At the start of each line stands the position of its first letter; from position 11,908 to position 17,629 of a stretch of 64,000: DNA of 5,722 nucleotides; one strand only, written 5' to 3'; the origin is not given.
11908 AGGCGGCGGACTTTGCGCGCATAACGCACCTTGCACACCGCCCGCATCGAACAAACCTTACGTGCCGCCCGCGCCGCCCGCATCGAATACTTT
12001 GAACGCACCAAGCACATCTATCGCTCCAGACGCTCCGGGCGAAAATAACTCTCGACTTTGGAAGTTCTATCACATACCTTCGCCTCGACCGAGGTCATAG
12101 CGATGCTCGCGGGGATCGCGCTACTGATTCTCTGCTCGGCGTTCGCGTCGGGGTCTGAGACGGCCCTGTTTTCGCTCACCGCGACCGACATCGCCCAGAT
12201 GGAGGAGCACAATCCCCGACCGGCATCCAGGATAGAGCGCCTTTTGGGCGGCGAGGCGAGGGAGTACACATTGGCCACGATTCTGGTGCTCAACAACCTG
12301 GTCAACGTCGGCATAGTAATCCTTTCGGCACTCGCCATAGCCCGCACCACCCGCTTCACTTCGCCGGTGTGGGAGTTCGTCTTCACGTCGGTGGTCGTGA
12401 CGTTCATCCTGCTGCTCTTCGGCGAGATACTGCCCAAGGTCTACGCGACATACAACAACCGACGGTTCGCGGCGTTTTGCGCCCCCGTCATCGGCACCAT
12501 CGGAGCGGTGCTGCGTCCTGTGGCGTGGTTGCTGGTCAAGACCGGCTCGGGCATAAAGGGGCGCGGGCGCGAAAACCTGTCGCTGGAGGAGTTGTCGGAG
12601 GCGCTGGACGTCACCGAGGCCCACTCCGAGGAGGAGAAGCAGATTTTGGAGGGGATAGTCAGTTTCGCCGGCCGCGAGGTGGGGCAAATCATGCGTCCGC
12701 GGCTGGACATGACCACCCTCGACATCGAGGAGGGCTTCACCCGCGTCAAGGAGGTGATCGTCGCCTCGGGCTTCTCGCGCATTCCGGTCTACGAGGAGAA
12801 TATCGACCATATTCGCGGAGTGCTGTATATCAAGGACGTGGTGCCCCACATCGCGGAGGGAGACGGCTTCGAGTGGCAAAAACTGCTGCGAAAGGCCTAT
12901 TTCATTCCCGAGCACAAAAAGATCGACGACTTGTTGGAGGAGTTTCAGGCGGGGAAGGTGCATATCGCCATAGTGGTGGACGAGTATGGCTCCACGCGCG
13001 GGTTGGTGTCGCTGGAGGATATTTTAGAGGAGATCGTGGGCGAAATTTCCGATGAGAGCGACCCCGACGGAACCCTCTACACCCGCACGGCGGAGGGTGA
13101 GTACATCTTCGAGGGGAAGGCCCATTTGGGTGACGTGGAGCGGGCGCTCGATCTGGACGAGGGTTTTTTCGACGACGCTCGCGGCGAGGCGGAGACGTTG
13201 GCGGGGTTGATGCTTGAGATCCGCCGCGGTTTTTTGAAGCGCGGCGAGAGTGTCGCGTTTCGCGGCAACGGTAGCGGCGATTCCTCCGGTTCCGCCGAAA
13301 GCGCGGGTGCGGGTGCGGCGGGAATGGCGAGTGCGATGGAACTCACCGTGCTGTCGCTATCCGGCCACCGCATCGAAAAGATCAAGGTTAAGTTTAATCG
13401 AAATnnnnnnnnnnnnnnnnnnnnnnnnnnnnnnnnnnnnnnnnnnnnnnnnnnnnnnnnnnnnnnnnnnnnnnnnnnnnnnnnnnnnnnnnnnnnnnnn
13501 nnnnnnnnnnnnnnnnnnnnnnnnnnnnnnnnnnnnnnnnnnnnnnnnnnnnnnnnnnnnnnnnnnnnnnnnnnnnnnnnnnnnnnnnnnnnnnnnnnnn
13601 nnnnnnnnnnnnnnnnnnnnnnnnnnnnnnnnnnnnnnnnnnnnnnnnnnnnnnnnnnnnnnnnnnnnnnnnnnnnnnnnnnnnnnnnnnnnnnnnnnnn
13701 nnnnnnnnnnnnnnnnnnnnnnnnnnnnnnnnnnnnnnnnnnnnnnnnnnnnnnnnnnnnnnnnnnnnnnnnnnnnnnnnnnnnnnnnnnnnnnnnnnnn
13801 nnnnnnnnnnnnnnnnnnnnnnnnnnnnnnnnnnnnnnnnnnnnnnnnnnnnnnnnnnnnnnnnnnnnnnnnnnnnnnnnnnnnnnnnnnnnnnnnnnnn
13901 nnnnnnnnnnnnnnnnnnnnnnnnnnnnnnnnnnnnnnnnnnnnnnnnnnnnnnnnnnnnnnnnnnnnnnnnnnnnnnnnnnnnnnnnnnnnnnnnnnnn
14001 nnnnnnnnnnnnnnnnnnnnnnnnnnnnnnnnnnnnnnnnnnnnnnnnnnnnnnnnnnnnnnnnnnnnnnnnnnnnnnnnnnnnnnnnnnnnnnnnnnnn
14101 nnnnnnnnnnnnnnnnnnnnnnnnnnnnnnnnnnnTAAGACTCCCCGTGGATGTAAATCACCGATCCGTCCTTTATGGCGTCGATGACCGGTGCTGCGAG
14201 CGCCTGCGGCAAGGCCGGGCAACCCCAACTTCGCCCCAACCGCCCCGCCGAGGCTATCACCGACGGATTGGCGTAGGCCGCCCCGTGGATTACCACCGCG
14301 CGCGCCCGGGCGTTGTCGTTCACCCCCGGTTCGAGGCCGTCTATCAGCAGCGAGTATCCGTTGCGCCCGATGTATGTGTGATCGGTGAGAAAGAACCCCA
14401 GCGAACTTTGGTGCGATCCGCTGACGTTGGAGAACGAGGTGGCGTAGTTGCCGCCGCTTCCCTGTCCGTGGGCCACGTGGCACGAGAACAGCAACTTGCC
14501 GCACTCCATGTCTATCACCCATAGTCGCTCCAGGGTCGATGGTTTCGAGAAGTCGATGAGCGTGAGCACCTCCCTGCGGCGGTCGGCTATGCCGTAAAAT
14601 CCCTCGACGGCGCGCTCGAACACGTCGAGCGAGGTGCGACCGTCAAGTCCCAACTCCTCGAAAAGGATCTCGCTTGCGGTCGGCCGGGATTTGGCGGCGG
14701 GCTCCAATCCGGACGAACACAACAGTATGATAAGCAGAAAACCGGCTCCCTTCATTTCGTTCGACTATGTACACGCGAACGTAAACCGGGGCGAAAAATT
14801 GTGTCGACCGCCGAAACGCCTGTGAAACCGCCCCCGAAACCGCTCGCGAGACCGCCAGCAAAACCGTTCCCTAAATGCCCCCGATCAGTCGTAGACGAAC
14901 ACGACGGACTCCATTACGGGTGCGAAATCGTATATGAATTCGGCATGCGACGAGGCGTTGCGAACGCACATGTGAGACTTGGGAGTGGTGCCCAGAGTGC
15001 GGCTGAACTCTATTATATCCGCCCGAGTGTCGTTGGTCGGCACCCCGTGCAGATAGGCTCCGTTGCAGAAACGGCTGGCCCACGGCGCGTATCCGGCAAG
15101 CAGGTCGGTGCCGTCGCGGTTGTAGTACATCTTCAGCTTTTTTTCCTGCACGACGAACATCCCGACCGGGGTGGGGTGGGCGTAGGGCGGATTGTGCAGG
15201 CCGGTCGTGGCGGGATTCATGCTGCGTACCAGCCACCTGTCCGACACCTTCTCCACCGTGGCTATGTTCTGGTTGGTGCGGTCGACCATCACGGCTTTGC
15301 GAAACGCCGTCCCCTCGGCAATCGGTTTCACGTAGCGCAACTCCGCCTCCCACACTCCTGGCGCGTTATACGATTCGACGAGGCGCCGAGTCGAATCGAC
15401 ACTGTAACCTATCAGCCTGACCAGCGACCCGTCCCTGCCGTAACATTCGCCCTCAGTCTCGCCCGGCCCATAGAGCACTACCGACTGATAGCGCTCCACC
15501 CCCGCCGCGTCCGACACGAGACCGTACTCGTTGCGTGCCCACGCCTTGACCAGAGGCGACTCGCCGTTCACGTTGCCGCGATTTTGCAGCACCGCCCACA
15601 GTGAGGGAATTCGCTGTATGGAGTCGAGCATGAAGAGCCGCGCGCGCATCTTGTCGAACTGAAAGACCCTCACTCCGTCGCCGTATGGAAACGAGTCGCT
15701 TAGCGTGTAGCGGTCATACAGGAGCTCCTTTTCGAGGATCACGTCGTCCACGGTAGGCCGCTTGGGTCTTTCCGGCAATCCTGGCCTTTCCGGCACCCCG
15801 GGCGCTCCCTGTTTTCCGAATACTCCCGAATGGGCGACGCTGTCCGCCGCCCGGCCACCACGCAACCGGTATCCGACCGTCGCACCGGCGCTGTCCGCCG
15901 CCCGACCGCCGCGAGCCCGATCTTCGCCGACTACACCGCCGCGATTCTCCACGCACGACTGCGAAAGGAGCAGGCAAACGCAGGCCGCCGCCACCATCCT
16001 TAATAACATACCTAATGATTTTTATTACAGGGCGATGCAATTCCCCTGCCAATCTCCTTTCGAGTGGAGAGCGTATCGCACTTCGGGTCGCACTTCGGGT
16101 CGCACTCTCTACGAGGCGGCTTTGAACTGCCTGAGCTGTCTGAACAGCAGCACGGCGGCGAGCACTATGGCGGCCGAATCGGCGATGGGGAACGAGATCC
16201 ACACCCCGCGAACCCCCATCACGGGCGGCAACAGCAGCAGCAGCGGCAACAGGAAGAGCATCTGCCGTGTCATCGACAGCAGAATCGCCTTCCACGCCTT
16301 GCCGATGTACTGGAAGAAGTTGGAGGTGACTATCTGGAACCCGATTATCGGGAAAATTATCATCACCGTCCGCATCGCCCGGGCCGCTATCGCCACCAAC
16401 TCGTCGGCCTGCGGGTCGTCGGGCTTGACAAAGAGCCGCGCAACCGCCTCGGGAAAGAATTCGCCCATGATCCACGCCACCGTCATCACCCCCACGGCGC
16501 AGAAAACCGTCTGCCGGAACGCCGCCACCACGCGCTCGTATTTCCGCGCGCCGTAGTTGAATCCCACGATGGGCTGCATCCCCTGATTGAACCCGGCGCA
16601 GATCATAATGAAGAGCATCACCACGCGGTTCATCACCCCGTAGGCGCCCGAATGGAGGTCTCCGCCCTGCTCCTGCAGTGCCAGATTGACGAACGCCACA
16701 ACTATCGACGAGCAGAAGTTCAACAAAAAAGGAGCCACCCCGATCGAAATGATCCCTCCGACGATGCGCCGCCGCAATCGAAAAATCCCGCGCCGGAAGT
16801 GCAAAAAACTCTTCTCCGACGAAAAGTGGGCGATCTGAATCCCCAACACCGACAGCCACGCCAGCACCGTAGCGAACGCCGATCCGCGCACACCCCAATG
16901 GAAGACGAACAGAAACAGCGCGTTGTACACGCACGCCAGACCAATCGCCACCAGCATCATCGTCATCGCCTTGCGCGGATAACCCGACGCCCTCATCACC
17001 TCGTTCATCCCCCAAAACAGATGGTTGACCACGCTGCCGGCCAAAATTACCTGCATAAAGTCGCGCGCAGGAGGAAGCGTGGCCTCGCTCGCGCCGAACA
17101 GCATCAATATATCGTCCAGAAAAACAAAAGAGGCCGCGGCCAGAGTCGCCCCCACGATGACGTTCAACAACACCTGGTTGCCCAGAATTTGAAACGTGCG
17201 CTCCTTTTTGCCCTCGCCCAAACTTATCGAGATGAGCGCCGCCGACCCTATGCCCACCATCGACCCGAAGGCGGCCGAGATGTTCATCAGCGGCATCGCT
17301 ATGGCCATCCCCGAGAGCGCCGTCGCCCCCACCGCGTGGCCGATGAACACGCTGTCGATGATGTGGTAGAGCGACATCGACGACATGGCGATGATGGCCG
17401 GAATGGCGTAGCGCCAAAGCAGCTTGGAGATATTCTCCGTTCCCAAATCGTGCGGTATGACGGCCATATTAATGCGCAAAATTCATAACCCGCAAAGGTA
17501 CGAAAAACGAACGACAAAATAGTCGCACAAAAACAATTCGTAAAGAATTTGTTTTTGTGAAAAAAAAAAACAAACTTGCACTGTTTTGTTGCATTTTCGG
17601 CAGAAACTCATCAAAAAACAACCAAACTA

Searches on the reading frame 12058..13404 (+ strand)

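Call 76: search_protein_families(library=pfam, proteins=[window:12058-13404:+], max_evalue=0.00001)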
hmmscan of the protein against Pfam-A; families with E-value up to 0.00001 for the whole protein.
window:12058-13404:+ (449 aa): 3 families
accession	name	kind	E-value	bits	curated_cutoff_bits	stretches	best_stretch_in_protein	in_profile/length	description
PF01595.25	CNNM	-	1.4e-33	116.5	28.4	1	20-189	3-174/181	Cyclin M transmembrane N-terminal domain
PF03471.22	CorC_HlyC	-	6.1e-13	49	27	1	344-447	3-80/81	Transporter associated domain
PF00571.33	CBS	-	1.7e-11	44.7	24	1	279-327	8-56/57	CBS domain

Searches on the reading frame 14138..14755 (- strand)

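Call 76: search_protein_families(library=pfam, proteins=[window:14138-14755:-], max_evalue=0.00001)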
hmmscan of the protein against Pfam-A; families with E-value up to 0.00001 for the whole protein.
window:14138-14755:- (206 aa): 1 family
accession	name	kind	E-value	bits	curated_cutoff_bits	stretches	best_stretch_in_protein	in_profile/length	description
PF13645.11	YkuD_2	-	2.8e-66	222.6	27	1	41-203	5-169/169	L,D-transpeptidase catalytic domain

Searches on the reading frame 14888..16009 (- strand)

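Call 76: search_protein_families(library=pfam, proteins=[window:14888-16009:-], max_evalue=0.00001)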
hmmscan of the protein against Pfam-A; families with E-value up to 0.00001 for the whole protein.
window:14888-16009:- (374 aa): 1 family
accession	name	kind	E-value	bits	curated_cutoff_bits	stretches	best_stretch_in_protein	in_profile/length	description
PF03734.19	YkuD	-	1.7e-13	51.8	23.4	1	238-369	2-144/146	L,D-transpeptidase catalytic domain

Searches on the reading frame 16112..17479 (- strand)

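Call 76: search_protein_families(library=pfam, proteins=[window:16112-17479:-], max_evalue=0.00001)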
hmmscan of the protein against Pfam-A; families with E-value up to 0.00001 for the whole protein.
window:16112-17479:- (456 aa): 1 family
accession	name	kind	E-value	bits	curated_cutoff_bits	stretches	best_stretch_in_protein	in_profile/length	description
PF01554.23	MatE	-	1.9e-41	141.9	24.9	2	27-187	1-160/161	MatE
